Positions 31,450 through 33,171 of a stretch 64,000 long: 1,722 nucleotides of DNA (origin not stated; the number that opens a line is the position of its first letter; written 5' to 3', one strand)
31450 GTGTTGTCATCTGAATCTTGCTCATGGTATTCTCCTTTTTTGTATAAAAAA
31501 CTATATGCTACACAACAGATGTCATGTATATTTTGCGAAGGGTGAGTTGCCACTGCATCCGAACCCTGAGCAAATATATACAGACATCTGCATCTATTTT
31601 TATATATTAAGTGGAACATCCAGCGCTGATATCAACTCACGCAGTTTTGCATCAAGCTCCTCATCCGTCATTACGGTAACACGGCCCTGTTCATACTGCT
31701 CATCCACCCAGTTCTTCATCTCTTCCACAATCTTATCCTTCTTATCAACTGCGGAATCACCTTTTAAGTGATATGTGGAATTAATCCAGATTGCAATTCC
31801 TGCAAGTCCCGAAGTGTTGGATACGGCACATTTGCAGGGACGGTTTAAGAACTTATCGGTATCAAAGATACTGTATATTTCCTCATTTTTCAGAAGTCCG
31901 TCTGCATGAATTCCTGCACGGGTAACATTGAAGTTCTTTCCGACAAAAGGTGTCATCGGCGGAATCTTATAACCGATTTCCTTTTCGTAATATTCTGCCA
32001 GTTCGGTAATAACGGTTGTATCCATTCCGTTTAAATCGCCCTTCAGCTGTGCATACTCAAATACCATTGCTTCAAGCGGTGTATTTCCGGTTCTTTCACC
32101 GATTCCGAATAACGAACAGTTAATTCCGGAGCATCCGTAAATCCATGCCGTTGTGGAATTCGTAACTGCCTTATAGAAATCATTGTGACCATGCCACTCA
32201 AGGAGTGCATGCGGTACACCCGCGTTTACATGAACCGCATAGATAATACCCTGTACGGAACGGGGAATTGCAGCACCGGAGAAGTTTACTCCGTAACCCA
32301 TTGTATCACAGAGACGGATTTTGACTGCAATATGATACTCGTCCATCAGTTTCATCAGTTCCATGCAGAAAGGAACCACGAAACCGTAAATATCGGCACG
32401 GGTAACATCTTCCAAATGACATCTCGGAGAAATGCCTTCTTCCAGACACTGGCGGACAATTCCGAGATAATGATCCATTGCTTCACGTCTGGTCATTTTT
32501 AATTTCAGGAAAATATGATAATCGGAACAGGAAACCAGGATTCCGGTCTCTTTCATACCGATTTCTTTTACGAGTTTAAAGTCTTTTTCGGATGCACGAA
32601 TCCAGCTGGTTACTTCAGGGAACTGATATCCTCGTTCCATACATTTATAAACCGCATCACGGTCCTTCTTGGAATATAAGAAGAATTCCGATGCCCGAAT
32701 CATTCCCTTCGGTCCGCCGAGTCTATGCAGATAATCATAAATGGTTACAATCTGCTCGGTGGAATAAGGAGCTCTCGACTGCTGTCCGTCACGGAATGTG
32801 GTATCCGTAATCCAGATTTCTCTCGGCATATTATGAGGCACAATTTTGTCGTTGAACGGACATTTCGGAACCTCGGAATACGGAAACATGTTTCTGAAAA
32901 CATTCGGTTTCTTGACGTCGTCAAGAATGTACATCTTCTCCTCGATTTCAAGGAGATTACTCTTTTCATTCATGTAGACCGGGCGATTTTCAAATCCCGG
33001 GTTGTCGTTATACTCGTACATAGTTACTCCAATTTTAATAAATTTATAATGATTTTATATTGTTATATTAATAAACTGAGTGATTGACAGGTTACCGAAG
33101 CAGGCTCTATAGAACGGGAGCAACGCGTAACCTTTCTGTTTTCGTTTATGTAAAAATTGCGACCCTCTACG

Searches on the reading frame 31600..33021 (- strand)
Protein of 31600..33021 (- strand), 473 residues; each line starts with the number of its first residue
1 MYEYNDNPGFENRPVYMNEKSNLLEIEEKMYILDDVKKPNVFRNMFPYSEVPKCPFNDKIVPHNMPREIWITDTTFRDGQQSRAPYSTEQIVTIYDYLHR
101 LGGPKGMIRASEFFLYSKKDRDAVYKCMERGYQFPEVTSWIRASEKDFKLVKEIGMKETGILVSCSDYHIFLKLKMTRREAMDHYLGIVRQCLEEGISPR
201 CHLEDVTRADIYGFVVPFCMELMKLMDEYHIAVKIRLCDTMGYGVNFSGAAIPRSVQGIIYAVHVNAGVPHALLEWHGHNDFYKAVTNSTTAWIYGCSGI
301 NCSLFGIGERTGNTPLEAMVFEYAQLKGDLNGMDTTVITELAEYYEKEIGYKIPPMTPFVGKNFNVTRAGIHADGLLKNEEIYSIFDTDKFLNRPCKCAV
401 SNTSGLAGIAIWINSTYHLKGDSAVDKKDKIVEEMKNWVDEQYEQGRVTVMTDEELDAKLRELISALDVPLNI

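Call 11: find_encoding_contigs(protein=window:31600-33021:-, flank=3000, max_places=10)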
Protein window:31600-33021:- (473 aa): 20 contigs read that carry it; 10 places shown.
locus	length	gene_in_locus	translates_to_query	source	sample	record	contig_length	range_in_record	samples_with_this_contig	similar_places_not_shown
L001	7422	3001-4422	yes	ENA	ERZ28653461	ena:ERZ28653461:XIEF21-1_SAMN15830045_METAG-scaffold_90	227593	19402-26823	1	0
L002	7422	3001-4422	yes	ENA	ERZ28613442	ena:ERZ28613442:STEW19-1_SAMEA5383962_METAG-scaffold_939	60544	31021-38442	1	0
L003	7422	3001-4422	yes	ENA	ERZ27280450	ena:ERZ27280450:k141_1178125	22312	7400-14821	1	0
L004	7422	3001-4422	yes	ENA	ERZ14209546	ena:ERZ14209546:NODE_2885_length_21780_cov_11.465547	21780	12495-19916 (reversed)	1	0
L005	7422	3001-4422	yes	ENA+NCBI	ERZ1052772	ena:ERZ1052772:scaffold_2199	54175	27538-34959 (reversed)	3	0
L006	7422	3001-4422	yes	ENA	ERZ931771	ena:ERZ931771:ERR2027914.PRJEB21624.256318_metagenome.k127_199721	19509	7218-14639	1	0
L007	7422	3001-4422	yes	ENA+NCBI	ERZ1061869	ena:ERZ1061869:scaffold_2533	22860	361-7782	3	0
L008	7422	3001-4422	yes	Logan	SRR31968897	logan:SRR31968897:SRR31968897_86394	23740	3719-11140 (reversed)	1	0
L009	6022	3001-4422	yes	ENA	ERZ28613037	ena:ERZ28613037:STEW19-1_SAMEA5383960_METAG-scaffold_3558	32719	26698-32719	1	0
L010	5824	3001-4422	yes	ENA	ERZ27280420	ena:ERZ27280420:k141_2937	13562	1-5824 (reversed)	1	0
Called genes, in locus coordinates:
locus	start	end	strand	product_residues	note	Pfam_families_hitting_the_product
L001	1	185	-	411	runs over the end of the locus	PF01467:CTP_transf_like, PF05636:HIGH_NTase1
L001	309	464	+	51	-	-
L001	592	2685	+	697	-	PF00009:GTP_EFTU, PF22042:EF-G_D2, PF03144:GTP_EFTU_D2, PF14492:EFG_III, PF16658:RF3_C, PF03764:EFG_IV, PF00679:EFG_C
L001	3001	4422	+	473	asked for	PF00682:HMGL-like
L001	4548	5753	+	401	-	PF00180:Iso_dh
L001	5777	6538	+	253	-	-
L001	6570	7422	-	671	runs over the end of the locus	PF02463:SMC_N (faint), PF00005:ABC_tran, PF13304:AAA_21 (faint), PF13555:AAA_29 (faint), PF12848:ABC_tran_Xtn, PF00005:ABC_tran, PF16326:ABC_tran_CTD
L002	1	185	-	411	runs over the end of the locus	PF01467:CTP_transf_like, PF05636:HIGH_NTase1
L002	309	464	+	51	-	-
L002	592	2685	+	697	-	PF00009:GTP_EFTU, PF22042:EF-G_D2, PF03144:GTP_EFTU_D2, PF14492:EFG_III, PF16658:RF3_C, PF03764:EFG_IV, PF00679:EFG_C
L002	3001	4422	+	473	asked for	PF00682:HMGL-like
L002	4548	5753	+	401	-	PF00180:Iso_dh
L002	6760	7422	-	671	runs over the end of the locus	PF02463:SMC_N (faint), PF00005:ABC_tran, PF13304:AAA_21 (faint), PF13555:AAA_29 (faint), PF12848:ABC_tran_Xtn, PF00005:ABC_tran, PF16326:ABC_tran_CTD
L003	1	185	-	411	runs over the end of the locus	PF01467:CTP_transf_like, PF05636:HIGH_NTase1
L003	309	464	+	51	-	-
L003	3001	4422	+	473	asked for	PF00682:HMGL-like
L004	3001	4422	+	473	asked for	PF00682:HMGL-like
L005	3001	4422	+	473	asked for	PF00682:HMGL-like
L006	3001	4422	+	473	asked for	PF00682:HMGL-like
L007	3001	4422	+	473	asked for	PF00682:HMGL-like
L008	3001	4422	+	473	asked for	PF00682:HMGL-like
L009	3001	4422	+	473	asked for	PF00682:HMGL-like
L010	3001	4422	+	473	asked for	PF00682:HMGL-like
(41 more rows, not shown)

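Call 20: list_cluster_members(proteins=[window:31600-33021:-, window:57526-60276:-])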
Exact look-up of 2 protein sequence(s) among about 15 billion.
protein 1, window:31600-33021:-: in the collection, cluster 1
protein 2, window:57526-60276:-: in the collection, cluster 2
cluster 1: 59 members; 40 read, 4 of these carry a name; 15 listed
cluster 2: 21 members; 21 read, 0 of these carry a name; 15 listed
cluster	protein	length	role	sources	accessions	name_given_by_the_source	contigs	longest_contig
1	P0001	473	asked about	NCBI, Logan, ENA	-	-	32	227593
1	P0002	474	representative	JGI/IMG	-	isopropylmalate/homocitrate/citramalate synthase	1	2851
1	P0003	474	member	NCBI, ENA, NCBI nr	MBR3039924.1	MAG: 2-isopropylmalate synthase [Lachnospiraceae bacterium] | 2-isopropylmalate synthase [Lachnospiraceae bacterium]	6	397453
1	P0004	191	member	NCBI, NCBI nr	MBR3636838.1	MAG: 2-isopropylmalate synthase, partial [Lachnospiraceae bacterium] | 2-isopropylmalate synthase [Lachnospiraceae bacterium]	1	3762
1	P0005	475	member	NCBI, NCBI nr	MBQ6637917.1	MAG: 2-isopropylmalate synthase [Lachnospiraceae bacterium] | 2-isopropylmalate synthase [Lachnospiraceae bacterium]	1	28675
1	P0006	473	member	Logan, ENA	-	-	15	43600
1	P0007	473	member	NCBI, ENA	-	-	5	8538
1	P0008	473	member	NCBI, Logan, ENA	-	-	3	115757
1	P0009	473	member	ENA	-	-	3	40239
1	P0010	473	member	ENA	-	-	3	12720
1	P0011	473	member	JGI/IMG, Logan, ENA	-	-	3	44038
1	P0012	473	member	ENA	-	-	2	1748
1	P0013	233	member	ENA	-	-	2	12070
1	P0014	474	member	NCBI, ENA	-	-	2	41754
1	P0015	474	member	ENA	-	-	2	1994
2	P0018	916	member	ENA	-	-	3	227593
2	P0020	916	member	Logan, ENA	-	-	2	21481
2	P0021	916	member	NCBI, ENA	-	-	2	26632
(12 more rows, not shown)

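Call 21: find_encoding_contigs(protein=P0018, flank=1200, max_places=5)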
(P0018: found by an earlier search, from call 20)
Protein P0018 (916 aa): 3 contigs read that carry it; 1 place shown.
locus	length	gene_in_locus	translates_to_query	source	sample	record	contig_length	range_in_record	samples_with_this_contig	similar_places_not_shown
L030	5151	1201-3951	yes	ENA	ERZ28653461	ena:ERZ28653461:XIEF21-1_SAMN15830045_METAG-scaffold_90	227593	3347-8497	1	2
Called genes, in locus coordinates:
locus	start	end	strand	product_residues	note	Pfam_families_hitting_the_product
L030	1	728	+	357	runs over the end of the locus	PF07922:Glyco_transf_52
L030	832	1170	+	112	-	PF13490:zf-HC2 (weak)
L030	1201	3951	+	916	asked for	PF02739:5_3_exonuc_N, PF01367:5_3_exonuc, PF00476:DNA_pol_A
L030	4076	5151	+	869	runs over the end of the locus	PF01121:CoaE, PF11104:PilM_2 (faint), PF06723:MreB_Mbl, PF14450:FtsA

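Call 22: find_encoding_contigs(protein=P0020, flank=1200, max_places=5)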
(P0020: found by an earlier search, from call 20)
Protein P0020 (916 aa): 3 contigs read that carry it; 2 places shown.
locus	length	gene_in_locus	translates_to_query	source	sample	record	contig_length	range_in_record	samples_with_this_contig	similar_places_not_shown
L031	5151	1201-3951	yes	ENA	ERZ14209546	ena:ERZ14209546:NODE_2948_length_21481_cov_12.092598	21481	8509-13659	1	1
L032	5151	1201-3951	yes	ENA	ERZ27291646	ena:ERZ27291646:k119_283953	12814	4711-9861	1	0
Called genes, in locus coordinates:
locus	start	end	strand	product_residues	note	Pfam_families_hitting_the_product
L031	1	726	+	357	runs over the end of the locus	PF07922:Glyco_transf_52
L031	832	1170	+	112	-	PF13490:zf-HC2 (weak)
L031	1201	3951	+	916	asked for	PF02739:5_3_exonuc_N, PF01367:5_3_exonuc, PF00476:DNA_pol_A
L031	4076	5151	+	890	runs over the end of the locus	PF01121:CoaE, PF11104:PilM_2 (faint), PF06723:MreB_Mbl, PF14450:FtsA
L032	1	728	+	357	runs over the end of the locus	PF07922:Glyco_transf_52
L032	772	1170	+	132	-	PF13490:zf-HC2 (weak)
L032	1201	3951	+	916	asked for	PF02739:5_3_exonuc_N, PF01367:5_3_exonuc, PF00476:DNA_pol_A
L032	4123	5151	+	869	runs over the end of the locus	PF01121:CoaE, PF11104:PilM_2 (faint), PF06723:MreB_Mbl, PF14450:FtsA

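Call 23: find_encoding_contigs(protein=P0021, flank=1200, max_places=5)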
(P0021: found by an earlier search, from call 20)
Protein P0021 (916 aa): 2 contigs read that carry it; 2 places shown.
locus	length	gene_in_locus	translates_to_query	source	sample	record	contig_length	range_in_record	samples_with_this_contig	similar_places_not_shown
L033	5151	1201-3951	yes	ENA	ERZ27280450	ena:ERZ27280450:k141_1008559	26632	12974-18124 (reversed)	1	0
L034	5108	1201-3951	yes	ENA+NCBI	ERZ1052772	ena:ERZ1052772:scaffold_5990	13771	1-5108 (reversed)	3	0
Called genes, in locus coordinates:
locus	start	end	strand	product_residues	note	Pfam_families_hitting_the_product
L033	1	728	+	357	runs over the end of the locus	PF07922:Glyco_transf_52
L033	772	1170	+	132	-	PF13490:zf-HC2 (weak)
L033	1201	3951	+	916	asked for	PF02739:5_3_exonuc_N, PF01367:5_3_exonuc, PF00476:DNA_pol_A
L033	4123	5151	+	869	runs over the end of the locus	PF01121:CoaE, PF11104:PilM_2 (faint), PF06723:MreB_Mbl, PF14450:FtsA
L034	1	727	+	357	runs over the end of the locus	PF07922:Glyco_transf_52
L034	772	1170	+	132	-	PF13490:zf-HC2 (weak)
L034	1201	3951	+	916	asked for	PF02739:5_3_exonuc_N, PF01367:5_3_exonuc, PF00476:DNA_pol_A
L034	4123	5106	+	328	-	?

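Call 30: find_encoding_contigs(protein=P0003, flank=10000, max_places=6)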
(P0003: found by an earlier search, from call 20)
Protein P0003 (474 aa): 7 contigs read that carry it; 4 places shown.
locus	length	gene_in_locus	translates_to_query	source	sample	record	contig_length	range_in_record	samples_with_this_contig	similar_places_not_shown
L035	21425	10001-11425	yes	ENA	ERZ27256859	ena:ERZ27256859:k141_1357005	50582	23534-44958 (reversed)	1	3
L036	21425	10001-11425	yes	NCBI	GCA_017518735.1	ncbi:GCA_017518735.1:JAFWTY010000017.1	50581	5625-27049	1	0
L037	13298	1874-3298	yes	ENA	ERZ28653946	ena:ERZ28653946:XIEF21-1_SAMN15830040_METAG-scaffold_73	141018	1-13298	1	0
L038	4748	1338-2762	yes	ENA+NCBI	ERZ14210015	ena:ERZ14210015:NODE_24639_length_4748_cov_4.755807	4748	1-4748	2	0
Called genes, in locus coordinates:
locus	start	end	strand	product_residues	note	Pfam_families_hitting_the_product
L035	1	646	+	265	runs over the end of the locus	PF00753:Lactamase_B, PF23023:Anti-Pycsar_Apyc1, PF16661:Lactamase_B_6 (weak), PF12706:Lactamase_B_2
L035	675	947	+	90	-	PF13740:ACT_6, PF01842:ACT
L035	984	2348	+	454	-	PF05167:DUF711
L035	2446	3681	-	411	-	PF01467:CTP_transf_like (weak), PF05636:HIGH_NTase1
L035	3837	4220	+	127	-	-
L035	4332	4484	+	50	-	-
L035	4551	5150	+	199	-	PF08271:Zn_Ribbon_TF (faint)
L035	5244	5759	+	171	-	-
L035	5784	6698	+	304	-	PF01145:Band_7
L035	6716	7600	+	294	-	PF01145:Band_7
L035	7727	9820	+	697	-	PF00009:GTP_EFTU, PF22042:EF-G_D2, PF03144:GTP_EFTU_D2, PF14492:EFG_III, PF16658:RF3_C, PF03764:EFG_IV, PF00679:EFG_C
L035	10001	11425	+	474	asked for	PF00682:HMGL-like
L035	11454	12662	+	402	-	PF00180:Iso_dh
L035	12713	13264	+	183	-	PF13273:DUF4064 (weak)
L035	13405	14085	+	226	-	PF00072:Response_reg, PF00486:Trans_reg_C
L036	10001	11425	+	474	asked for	PF00682:HMGL-like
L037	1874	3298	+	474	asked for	PF00682:HMGL-like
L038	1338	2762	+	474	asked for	PF00682:HMGL-like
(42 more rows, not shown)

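Call 31: find_encoding_contigs(protein=P0006, flank=10000, max_places=10)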
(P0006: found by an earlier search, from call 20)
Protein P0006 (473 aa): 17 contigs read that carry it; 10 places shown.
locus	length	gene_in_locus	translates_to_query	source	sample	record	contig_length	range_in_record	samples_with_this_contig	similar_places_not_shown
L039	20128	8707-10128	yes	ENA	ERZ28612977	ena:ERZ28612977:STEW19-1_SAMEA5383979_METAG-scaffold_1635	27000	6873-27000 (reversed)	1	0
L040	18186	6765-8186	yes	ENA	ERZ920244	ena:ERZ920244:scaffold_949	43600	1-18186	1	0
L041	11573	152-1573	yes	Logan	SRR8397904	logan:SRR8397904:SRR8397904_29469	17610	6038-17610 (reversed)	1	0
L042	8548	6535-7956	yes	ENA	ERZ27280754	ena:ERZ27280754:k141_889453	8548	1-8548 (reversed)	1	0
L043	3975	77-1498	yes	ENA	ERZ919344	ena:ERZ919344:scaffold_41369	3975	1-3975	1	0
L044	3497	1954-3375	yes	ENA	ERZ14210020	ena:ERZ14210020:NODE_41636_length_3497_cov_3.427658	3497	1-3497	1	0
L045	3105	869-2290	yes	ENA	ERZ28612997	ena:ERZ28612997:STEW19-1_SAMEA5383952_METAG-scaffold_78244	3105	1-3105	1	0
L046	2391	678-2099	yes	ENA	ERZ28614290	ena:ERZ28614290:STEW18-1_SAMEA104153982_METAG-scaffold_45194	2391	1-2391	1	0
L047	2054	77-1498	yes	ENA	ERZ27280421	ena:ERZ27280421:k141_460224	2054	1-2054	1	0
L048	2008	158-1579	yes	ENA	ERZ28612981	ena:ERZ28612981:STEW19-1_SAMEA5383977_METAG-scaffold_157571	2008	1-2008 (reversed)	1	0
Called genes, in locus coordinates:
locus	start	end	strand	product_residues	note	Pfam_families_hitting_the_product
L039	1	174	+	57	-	?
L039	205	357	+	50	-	-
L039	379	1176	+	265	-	PF00753:Lactamase_B, PF23023:Anti-Pycsar_Apyc1, PF16661:Lactamase_B_6, PF12706:Lactamase_B_2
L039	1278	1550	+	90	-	PF13740:ACT_6, PF01842:ACT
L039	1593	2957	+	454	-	PF05167:DUF711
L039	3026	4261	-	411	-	PF01467:CTP_transf_like (weak), PF05636:HIGH_NTase1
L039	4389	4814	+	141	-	-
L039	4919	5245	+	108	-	-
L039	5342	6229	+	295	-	PF01790:LGT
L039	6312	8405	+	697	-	PF00009:GTP_EFTU, PF22042:EF-G_D2, PF03144:GTP_EFTU_D2, PF14492:EFG_III, PF16658:RF3_C, PF03764:EFG_IV, PF00679:EFG_C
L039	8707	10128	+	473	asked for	PF00682:HMGL-like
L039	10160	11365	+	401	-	PF00180:Iso_dh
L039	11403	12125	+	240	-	-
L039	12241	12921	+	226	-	PF00072:Response_reg, PF00486:Trans_reg_C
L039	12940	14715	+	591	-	PF00512:HisKA, PF02518:HATPase_c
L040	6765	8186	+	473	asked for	PF00682:HMGL-like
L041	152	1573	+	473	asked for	PF00682:HMGL-like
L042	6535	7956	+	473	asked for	PF00682:HMGL-like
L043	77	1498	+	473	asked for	PF00682:HMGL-like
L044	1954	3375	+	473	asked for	PF00682:HMGL-like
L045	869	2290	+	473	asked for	PF00682:HMGL-like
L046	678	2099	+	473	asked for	PF00682:HMGL-like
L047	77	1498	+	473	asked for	PF00682:HMGL-like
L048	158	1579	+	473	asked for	PF00682:HMGL-like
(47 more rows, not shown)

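Call 73: search_protein_families(library=ncbifam, proteins=[window:31600-33021:-], max_evalue=1e-10)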
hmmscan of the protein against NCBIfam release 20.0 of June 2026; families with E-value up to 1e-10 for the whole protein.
window:31600-33021:- (473 aa): 14 families
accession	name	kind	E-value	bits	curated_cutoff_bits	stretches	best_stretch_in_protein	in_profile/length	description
TIGR02660.1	nifV_homocitr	equivalog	4.9e-40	137.9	462.9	1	69-416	2-329/365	homocitrate synthase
TIGR02090.1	LEU1_arch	subfamily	7.7e-40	137.1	484.75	1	70-441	2-350/363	isopropylmalate/citramalate/homocitrate synthases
NF002085.0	PRK00915.1-2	subfamily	3.3e-39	135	517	1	63-409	8-334/504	2-isopropylmalate synthase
NF002086.0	PRK00915.1-3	equivalog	1.3e-35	122.9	532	1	65-419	3-350/516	2-isopropylmalate synthase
NF041069.1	IPMS_Sufob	equivalog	3.1e-33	115.6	600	1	70-440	2-351/371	isopropylmalate synthase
TIGR02146.1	LysS_fung_arch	equivalog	6.4e-33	114.4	413.55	1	71-408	1-318/344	homocitrate synthase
TIGR00973.1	leuA_bact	equivalog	3e-31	108.4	598.7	1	69-413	2-338/494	2-isopropylmalate synthase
NF002087.0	PRK00915.1-4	equivalog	1.8e-30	105.9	729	1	67-453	5-384/516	2-isopropylmalate synthase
NF042433.1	CitmalDyn_Leptosp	equivalog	1.1e-24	86.9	950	1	68-384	7-313/514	(R)-citramalate synthase CimA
NF002084.0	PRK00915.1-1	equivalog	2.1e-24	86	748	1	67-409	3-337/523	2-isopropylmalate synthase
NF002088.0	PRK00915.1-5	equivalog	6.3e-24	84.3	697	1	67-389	2-316/514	2-isopropylmalate synthase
TIGR00977.1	citramal_synth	equivalog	2.7e-16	59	450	1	248-443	177-370/526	citramalate synthase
NF042434.1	IPMS_Lepto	equivalog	1.8e-14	53.5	500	0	272-387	202-320/374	2-isopropylmalate synthase LeuA2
NF006049.0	PRK08195.1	subfamily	1.2e-12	47.5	229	0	245-349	168-270/344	4-hyroxy-2-oxovalerate/4-hydroxy-2-oxopentanoic acid aldolase,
